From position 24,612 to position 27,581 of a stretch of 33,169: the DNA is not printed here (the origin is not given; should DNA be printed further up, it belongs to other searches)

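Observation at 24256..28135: Uncharacterised three-gene locus built around a second, divergent DnaE-like polymerase next to canonical dnaE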

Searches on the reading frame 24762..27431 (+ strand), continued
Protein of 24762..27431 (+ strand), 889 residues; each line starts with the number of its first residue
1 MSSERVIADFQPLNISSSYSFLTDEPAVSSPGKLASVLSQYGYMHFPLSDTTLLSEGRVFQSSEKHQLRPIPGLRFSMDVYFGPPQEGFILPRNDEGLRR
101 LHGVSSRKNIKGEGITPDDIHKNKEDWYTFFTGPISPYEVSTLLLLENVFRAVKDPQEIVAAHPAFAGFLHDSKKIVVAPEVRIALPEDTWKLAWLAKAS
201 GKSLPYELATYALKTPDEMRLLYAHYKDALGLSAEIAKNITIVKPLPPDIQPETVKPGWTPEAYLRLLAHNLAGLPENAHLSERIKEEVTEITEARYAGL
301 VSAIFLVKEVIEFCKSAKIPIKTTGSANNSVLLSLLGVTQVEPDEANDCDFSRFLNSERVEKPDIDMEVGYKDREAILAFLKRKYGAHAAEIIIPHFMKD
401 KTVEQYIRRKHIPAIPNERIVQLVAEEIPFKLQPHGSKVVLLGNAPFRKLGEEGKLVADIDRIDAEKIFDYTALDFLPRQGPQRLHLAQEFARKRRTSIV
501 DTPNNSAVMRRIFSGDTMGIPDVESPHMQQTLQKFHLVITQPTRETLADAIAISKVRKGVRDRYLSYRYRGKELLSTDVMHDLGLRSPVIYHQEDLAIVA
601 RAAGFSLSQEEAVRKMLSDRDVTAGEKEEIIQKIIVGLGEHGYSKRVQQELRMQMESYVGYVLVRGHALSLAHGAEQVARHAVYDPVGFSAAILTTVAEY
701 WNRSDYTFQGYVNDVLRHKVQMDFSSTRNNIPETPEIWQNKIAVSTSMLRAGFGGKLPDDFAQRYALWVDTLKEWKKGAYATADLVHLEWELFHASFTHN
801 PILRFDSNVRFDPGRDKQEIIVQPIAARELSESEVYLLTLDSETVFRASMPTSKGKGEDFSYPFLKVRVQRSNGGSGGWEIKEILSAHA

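Call 71: search_protein_families(library=phrogs, proteins=[L083:7374-8132:-, L083:8250-9119:-, L083:9187-9906:-, L083:12772-13590:+, L084:12672-13340:-, L084:9408-9965:-, L086:12651-13199:-, L086:13242-13790:+, L081:7836-8147:+, L087:5053-5865:-], max_evalue=1)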
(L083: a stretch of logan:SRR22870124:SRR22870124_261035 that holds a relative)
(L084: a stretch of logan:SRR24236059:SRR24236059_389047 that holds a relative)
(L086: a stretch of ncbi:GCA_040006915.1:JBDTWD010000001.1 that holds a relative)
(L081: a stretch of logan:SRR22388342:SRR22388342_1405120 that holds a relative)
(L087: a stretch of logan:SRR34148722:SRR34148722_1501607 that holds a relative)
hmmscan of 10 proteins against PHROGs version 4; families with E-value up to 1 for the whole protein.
L083:7374-8132:- (252 aa): 3 families
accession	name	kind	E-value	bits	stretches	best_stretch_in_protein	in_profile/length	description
phrog_14819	-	unknown function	0.1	13.8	1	131-181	41-90/91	-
phrog_25320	-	unknown function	0.26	12.3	1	149-175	2-28/52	-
phrog_31689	-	unknown function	0.35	12.1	0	97-158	27-84/92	-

L083:8250-9119:- (289 aa): 6 families
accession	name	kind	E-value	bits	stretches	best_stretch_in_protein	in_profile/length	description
phrog_8467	-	other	0.083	13.6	1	99-124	83-108/195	deoxyribonucleoside 5' monophosphate phosphatase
phrog_10059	-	unknown function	0.13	12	1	141-210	144-209/345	-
phrog_7076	-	DNA, RNA and nucleotide metabolism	0.18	12.5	1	88-127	54-91/188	dATP triphosphohydrolase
phrog_6047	-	unknown function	0.21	12.6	1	105-125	60-80/186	-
phrog_318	-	other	0.25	12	1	105-122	164-181/296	deoxyribonucleoside 5' monophosphate phosphatase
phrog_14626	-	unknown function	0.34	12.2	1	198-261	27-90/121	-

L083:9187-9906:- (239 aa): 16 families
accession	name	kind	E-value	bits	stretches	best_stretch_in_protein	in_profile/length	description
phrog_8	-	transcription regulation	3.1e-08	34.5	1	170-235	161-219/346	transcriptional regulator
phrog_2328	-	transcription regulation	2.6e-05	25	1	178-233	22-76/128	transcriptional repressor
phrog_3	-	transcription regulation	6.2e-05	23.9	1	163-235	81-149/430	transcriptional repressor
phrog_5823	-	transcription regulation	0.00029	21.1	1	178-234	13-69/404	transcriptional regulator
phrog_2967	-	transcription regulation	0.0012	19.4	1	170-236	9-74/225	transcriptional regulator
phrog_32768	-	unknown function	0.0017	18.1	1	176-233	14-71/446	-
phrog_7241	-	transcription regulation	0.0025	18.9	1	179-232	69-121/122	transcriptional regulator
phrog_4583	-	transcription regulation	0.0043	18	1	183-237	22-75/81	transcriptional repressor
phrog_2439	-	transcription regulation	0.011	15.7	1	171-234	7-69/367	transcriptional regulator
phrog_2104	-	unknown function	0.024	15.8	1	159-209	28-77/103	-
phrog_638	-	transcription regulation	0.035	14.9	1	188-228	21-60/145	transcriptional regulator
phrog_35195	-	unknown function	0.1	13.2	1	178-232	9-63/159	-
phrog_6223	-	transcription regulation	0.27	12.3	1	181-220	14-53/73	transcriptional repressor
phrog_2339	-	DNA, RNA and nucleotide metabolism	0.3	12.1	1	178-228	32-82/98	HTH DNA binding protein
phrog_27627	-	unknown function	0.35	11.8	1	88-153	7-73/142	-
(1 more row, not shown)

L083:12772-13590:+ (272 aa): 10 families
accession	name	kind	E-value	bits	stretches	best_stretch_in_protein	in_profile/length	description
phrog_8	-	transcription regulation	0.00035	21.1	1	141-243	138-235/346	transcriptional regulator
phrog_5823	-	transcription regulation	0.0019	18.4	1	166-227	7-66/404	transcriptional regulator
phrog_147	-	transcription regulation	0.0057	18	1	167-217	6-56/100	transcriptional regulator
phrog_2339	-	DNA, RNA and nucleotide metabolism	0.01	16.8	1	171-221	31-81/98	HTH DNA binding protein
phrog_7126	-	DNA, RNA and nucleotide metabolism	0.013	16.5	1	181-258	33-107/120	HTH DNA binding protein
phrog_774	-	unknown function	0.03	15.5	1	185-270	9-93/134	-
phrog_11413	-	unknown function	0.2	12.6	0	116-172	32-87/203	-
phrog_4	-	transcription regulation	0.2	11.6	1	166-222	137-192/400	transcriptional repressor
phrog_1373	-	transcription regulation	0.26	12.2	1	170-220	68-117/166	transcriptional regulator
phrog_36450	-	unknown function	0.48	11.7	1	246-259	16-29/34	-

L084:12672-13340:- (222 aa): 1 family
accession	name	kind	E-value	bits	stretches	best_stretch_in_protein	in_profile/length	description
phrog_36892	-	unknown function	0.11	13.8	1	136-157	32-53/58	-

L084:9408-9965:- (185 aa): 1 family
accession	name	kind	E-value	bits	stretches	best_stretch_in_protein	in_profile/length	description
phrog_18765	-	unknown function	0.18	12.8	1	140-166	86-115/140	-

L086:12651-13199:- (182 aa): 0 families

L086:13242-13790:+ (182 aa): 0 families

L081:7836-8147:+ (103 aa): 8 families
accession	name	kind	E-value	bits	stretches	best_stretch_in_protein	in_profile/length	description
phrog_2639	-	transcription regulation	1.9e-05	25.8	1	24-68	38-82/91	Arc-like repressor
phrog_6506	-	transcription regulation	0.00015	22.8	1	27-69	13-55/59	Arc-like repressor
phrog_16013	-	unknown function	0.0081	17.1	1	25-53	2-30/76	-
phrog_795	-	other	0.011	17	1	21-84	15-74/116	partition protein ATPase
phrog_8682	-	unknown function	0.013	16.8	1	22-86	15-77/86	-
phrog_4324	-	unknown function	0.013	16.7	1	27-88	14-72/89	-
phrog_582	-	transcription regulation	0.018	16.3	1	20-58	54-92/105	Arc-like repressor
phrog_28211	-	unknown function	0.028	15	1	12-71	2-58/234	-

L087:5053-5865:- (270 aa): 4 families
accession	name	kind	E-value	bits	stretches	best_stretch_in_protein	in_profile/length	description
phrog_95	-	integration and excision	8.2e-25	88.4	1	8-241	335-563/651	integrase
phrog_36419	-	unknown function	0.11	13.4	1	186-235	70-116/154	-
phrog_21157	-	tail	0.11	11.9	1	109-210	133-228/782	minor tail protein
phrog_167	-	tail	0.52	8.9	1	108-222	144-252/1555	tail length tape measure protein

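Call 83: find_encoding_contigs(protein=P0140, flank=8000, max_places=2)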
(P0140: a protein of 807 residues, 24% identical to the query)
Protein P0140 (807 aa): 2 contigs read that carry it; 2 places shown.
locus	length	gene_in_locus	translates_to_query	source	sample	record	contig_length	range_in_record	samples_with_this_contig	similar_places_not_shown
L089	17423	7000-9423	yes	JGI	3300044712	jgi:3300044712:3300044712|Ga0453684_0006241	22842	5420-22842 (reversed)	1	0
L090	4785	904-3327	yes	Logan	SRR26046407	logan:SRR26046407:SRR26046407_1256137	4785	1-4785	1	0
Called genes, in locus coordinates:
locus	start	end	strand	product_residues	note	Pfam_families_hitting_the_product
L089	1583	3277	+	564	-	PF02366:PMT (weak), PF13231:PMT_2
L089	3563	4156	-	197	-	-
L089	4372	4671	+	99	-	-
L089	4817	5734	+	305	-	-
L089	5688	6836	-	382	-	PF03816:LytR_cpsA_psr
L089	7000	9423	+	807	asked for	PF02811:PHP (faint), PF07733:DNA_pol3_alpha, PF17657:DNA_pol3_finger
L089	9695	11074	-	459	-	-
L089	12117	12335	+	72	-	-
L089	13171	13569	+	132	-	-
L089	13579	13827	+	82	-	PF14242:DUF4342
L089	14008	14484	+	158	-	PF07731:Cu-oxidase_2 (faint), PF07732:Cu-oxidase_3 (faint), PF13473:Cupredoxin_1, PF00127:Copper-bind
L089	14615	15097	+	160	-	-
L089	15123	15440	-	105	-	-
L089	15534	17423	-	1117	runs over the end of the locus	PF00873:ACR_tran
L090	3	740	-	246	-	?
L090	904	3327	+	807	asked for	PF02811:PHP (faint), PF07733:DNA_pol3_alpha, PF17657:DNA_pol3_finger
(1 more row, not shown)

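Call 84: find_encoding_contigs(protein=P0134, flank=8000, max_places=2)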
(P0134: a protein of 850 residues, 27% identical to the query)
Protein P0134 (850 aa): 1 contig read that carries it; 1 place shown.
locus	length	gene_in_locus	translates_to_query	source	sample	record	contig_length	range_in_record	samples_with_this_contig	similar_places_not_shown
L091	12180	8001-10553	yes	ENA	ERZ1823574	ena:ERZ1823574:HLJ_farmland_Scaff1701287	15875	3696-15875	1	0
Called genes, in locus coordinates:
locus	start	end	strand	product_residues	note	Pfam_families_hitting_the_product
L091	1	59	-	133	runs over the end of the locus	PF02675:AdoMet_dc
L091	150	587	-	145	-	PF01050:MannoseP_isomer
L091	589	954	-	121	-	-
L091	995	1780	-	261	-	PF00459:Inositol_P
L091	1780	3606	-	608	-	PF02878:PGM_PMM_I, PF02879:PGM_PMM_II, PF02880:PGM_PMM_III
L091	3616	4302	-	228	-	PF21694:DNA_pol3_delta_C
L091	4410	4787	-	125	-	PF18894:PhageMetallopep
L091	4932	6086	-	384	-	-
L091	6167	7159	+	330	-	PF01207:Dus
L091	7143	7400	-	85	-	-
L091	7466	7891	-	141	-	PF03819:MazG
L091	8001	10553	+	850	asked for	PF07733:DNA_pol3_alpha, PF17657:DNA_pol3_finger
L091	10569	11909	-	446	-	-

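Call 85: find_encoding_contigs(protein=P0139, flank=8000, max_places=2)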
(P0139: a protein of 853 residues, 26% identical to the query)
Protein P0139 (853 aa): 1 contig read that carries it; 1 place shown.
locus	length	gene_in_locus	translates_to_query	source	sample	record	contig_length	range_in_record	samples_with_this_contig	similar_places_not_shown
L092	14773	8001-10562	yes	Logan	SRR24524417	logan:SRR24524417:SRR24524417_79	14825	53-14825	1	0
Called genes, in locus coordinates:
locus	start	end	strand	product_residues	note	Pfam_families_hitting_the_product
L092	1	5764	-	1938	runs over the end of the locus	?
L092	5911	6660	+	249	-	PF01978:TrmB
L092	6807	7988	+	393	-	PF00270:DEAD, PF04851:ResIII, PF00271:Helicase_C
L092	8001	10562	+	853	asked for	PF07733:DNA_pol3_alpha, PF17657:DNA_pol3_finger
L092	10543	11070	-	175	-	-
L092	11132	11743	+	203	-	-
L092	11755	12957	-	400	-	PF02073:Peptidase_M29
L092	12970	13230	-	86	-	PF18910:DUF5665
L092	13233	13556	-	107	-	-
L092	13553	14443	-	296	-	-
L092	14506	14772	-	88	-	?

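Call 102: search_dna_similar(query=window:24762-27431:+, collection=phages, mode=protein, max_rows=12, max_evalue=0.001)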
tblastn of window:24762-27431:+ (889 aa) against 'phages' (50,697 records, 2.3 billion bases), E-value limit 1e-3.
Records with a match: 717; places in all: 717; records where one place covers at least 80% of the query: 0.
Best place of each record, by identity: <60% 717.
By first word of the organism name: Pseudomonas 292; Streptomyces 146; Gordonia 54; Bacillus 46; Mycobacterium 37; Escherichia 31; Bacteriophage 24; Serratia 9; Rhizobium 8; Rhodococcus 6; and 31 more.
By host as written in the record: Pseudomonas aeruginosa 117; Pseudomonas aeruginosa PAO1 86; - 63; Streptomyces griseus ATCC 10137 48; Streptomyces lividans JI 1326 33; Pseudomonas sp. 28; Gordonia rubripertincta NRRL B-16540 27; Mycobacterium smegmatis mc2 155 24; and 120 more.
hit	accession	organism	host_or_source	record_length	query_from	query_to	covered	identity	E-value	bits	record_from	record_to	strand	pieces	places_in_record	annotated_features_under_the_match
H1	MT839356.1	Bacteriophage sp.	human fecal samples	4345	213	697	55%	25.9%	2e-17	93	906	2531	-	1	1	record has no annotation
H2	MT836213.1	Bacteriophage sp.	human fecal samples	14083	204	700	56%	25.2%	5e-22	108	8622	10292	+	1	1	record has no annotation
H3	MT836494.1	Bacteriophage sp.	human fecal samples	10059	196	699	57%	24.6%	3e-22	109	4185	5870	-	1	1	record has no annotation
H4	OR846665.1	Enterococcus phage Efs 1-1-1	Enterococcus faecalis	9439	233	728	56%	24.7%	5e-20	102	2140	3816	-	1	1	record has no annotation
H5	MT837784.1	Bacteriophage sp.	human fecal samples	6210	204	731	59%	23.1%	1e-16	91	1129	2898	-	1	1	record has no annotation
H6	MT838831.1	Bacteriophage sp.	human fecal samples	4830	204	697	56%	24.3%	4e-21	105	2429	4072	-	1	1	record has no annotation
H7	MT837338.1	Bacteriophage sp.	human fecal samples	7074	204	703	56%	23.9%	7e-21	105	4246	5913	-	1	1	record has no annotation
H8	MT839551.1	Bacteriophage sp.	human fecal samples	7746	186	697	58%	23.2%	6e-20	102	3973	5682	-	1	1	record has no annotation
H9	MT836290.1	Bacteriophage sp.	human fecal samples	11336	204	697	47%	28.4%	5e-11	140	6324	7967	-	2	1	record has no annotation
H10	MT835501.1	Bacteriophage sp.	human fecal samples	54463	196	708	58%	23.0%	3e-14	84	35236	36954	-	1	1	record has no annotation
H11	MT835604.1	Bacteriophage sp.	human fecal samples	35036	211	722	58%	22.7%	3e-16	90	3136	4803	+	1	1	record has no annotation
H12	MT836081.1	Bacteriophage sp.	human fecal samples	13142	204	697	56%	23.1%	1e-18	98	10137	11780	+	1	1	record has no annotation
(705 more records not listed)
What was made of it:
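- Closest known: Short phage-encoded DnaE-like polymerases. Different: Phage genomes never cover 80% or more of the protein (call 102).
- Phage genomes match only the common core, at 23-28% identity (call 102).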

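Call 107: fold_search(model_id=the predicted structure, library=viral)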
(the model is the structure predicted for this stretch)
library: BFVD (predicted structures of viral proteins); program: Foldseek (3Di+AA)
matches with E <= 10: 302; with E <= 0.001: 31
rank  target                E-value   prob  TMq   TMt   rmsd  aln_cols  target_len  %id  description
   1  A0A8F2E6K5            6.6e-35  1.00  0.73  0.61   7.0      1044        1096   16  DNA-directed DNA polymerase [Streptomyces phage TunaTartare]
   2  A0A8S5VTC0            4.0e-32  1.00  0.71  0.56   8.1      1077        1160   14  (no name in the UniProt tables at hand)
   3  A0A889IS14            1.5e-31  1.00  0.74  0.60   8.3      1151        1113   15  (no name in the UniProt tables at hand)
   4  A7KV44                2.8e-31  1.00  0.69  0.48   9.6      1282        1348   13  (no name in the UniProt tables at hand)
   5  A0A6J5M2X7            3.2e-31  1.00  0.66  0.53   9.4      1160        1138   13  DnaE DNA polymerase III, alpha subunit [uncultured Caudovirales phage]
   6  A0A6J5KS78            4.8e-31  1.00  0.67  0.47   9.0      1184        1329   13  DNA-directed DNA polymerase [uncultured Caudovirales phage]
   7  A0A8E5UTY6            3.9e-29  1.00  0.66  0.64   8.3      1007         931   16  (no name in the UniProt tables at hand)
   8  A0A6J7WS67            1.1e-27  1.00  0.67  0.62   7.4       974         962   15  DnaE DNA polymerase III, alpha subunit [uncultured Caudovirales phage]
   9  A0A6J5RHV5            7.4e-25  1.00  0.57  0.57   6.3       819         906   16  DnaE DNA polymerase III, alpha subunit [uncultured Caudovirales phage]
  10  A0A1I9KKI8            8.8e-22  1.00  0.57  0.58   6.9       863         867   14  DNA polymerase III alpha subunit [Lactobacillus phage SA-C12]
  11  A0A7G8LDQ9            1.1e-21  1.00  0.52  0.57   9.0       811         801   14  (no name in the UniProt tables at hand)
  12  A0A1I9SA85            3.6e-21  1.00  0.51  0.48   8.1       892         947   12  DNA-directed DNA polymerase [Rhodococcus phage Weasels2]
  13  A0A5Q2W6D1            1.5e-20  1.00  0.42  0.33   9.7       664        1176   16  (no name in the UniProt tables at hand)
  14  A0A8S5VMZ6            1.3e-18  1.00  0.44  0.51   8.5       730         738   14  (no name in the UniProt tables at hand)
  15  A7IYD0                1.6e-17  1.00  0.46  0.61   5.7       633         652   16  Putative DNA polymerase III alpha subunit [Corynebacterium phage P1201]
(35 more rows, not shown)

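Call 111: search_solved_structures(query=A4, max_evalue=10)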
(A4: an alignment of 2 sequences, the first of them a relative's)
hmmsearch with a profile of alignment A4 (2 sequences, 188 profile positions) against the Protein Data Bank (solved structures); distinct sequences matched with E-value up to 10: 0.

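Call 114: find_related_loci(query=window:24762-27431:+, collection=metagenome_contigs, flank=6000)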
Query window:24762-27431:+ (889 aa) in metagenome_contigs; peptide patterns used: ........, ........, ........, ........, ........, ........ (x = any residue, [..] = any of these).
310 stretches matched a pattern, but none encodes a relative of the query by tblastn (E <= 1e-3).

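Call 116: find_related_loci(query=A5, collection=metagenome_contigs, flank=8000)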
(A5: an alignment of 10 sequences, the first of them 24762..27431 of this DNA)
Query A5 (889 aa) in metagenome_contigs; peptide patterns used: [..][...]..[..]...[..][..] (x = any residue, [..] = any of these).
53 stretches matched a pattern, but none encodes a relative of the query by tblastn (E <= 1e-3).

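Call 117: find_related_loci(query=A5, collection=viral_contigs, flank=8000)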
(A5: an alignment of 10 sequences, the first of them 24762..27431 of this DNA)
Query A5 (889 aa) in viral_contigs; peptide patterns used: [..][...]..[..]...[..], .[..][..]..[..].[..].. (x = any residue, [..] = any of these).
41 stretches matched a pattern, but none encodes a relative of the query by tblastn (E <= 1e-3).
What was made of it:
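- Closest known: Short phage-encoded DnaE-like polymerases. Different: No family member was found in viral contigs (call 117).
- No family member was found in IMG/VR by family-specific motifs (call 117).
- Tried and rejected: The single protein and a 10-member alignment found nothing in JGI metagenome contigs (calls 114, 116) or in viral contigs (call 117).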
